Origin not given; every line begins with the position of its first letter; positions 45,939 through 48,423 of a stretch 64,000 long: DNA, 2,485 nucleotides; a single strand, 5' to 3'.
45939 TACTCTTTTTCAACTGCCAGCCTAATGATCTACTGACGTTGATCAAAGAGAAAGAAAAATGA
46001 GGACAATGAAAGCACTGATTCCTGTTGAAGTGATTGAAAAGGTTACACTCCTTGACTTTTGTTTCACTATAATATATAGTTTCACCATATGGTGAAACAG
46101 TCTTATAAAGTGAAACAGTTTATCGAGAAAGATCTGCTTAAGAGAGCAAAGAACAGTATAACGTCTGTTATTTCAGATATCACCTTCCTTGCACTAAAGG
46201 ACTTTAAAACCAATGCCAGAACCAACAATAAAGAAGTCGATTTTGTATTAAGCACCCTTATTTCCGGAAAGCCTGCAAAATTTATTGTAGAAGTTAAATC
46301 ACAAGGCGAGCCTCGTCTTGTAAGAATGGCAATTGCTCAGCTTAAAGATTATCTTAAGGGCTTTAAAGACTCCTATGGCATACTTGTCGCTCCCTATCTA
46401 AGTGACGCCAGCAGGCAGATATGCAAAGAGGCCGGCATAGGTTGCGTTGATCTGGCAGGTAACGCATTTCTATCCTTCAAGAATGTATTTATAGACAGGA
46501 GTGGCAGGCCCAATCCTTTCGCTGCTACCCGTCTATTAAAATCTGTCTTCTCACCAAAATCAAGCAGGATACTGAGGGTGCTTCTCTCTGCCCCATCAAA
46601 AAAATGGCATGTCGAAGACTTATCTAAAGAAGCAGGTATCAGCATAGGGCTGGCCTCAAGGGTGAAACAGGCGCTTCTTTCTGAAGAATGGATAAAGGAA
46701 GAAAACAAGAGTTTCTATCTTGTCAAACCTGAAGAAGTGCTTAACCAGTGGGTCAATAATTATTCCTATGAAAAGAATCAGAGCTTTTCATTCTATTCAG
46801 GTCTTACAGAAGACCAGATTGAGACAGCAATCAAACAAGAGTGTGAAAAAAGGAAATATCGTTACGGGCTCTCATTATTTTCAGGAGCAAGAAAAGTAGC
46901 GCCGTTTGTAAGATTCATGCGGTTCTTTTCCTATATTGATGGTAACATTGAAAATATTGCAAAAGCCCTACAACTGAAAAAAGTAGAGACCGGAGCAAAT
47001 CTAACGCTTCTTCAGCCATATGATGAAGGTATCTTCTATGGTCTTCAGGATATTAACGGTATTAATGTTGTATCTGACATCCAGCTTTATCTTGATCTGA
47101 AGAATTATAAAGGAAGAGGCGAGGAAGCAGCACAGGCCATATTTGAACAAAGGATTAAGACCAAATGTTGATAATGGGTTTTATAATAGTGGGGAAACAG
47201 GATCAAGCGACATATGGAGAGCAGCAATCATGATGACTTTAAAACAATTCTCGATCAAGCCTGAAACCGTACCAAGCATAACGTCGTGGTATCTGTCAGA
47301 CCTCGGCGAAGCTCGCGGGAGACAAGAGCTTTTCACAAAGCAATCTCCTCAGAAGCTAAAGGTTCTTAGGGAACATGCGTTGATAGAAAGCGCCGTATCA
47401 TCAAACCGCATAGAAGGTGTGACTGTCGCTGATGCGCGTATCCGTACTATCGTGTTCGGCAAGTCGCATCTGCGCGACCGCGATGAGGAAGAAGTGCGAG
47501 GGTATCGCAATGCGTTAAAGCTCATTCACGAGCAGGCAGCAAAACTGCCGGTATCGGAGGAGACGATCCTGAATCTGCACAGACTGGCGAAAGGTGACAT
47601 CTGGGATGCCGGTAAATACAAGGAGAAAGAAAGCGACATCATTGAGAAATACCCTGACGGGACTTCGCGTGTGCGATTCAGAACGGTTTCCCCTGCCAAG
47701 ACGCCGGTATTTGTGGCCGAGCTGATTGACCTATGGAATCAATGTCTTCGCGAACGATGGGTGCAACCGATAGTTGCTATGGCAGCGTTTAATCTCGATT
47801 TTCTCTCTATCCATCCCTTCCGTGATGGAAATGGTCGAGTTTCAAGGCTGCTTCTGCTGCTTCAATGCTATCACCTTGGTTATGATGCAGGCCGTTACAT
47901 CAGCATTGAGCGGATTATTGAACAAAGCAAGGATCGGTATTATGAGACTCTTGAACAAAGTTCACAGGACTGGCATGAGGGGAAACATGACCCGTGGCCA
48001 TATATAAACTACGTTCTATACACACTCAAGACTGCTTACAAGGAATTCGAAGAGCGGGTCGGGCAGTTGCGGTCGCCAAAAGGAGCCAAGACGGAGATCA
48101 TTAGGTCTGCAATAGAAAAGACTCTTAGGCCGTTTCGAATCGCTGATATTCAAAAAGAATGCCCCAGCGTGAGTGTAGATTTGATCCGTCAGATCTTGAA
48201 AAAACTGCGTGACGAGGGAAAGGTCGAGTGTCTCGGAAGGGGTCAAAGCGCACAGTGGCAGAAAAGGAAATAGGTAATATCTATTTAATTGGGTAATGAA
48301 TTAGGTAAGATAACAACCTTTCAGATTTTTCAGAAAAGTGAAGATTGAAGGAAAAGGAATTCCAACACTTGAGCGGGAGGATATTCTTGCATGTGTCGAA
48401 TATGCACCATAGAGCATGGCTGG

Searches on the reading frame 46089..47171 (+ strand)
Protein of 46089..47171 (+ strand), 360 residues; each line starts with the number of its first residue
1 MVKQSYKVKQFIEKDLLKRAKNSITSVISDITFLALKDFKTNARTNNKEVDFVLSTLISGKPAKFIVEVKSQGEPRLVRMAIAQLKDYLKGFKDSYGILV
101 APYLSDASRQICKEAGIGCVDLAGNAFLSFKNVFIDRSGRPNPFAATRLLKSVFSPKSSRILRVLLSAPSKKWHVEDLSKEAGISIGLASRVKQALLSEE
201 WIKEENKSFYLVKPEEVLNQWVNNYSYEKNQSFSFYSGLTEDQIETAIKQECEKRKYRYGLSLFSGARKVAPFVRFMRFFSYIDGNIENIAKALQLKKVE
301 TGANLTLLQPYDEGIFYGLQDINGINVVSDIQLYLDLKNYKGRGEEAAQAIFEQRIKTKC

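Call 5: search_protein_families(library=ncbifam, proteins=[window:46089-47171:+], max_evalue=0.001)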
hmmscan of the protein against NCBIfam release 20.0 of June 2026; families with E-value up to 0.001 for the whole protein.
window:46089-47171:+ (360 aa): 1 family
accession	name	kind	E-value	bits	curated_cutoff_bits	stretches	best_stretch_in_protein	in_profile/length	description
NF003270.0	PRK04247.1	equivalog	0.00061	18.9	216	1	65-122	174-234/250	endonuclease NucS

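Call 6: search_protein_families(library=pfam, proteins=[window:46089-47171:+], max_evalue=0.001)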
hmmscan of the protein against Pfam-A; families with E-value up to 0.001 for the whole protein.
window:46089-47171:+ (360 aa): 1 family
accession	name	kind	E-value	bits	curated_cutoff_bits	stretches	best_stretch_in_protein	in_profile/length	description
PF09952.14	AbiEi_2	-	5.9e-12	46.6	21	1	211-356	2-142/143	Transcriptional regulator, AbiEi antitoxin, Type IV TA system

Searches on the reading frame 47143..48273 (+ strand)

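Call 5: search_protein_families(library=ncbifam, proteins=[window:47143-48273:+], max_evalue=0.001)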
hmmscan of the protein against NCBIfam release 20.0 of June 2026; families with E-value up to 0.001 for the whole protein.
window:47143-48273:+ (376 aa): 2 families
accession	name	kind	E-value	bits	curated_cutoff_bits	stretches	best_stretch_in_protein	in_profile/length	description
NF046030.1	ProtAdlyltaseSoFic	equivalog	1.5e-14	53.7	550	1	78-326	55-290/361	protein adenylyltransferase Fic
TIGR02613.1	mob_myst_B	hypoth_equivalog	0.00061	19.7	124.4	0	137-255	49-156/186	mobile mystery protein B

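Call 6: search_protein_families(library=pfam, proteins=[window:47143-48273:+], max_evalue=0.001)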
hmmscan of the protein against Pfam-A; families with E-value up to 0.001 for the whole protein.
window:47143-48273:+ (376 aa): 1 family
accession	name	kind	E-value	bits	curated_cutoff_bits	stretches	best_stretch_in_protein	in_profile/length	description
PF02661.23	Fic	-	1.6e-15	58.2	24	1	136-240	1-91/93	Fic/DOC family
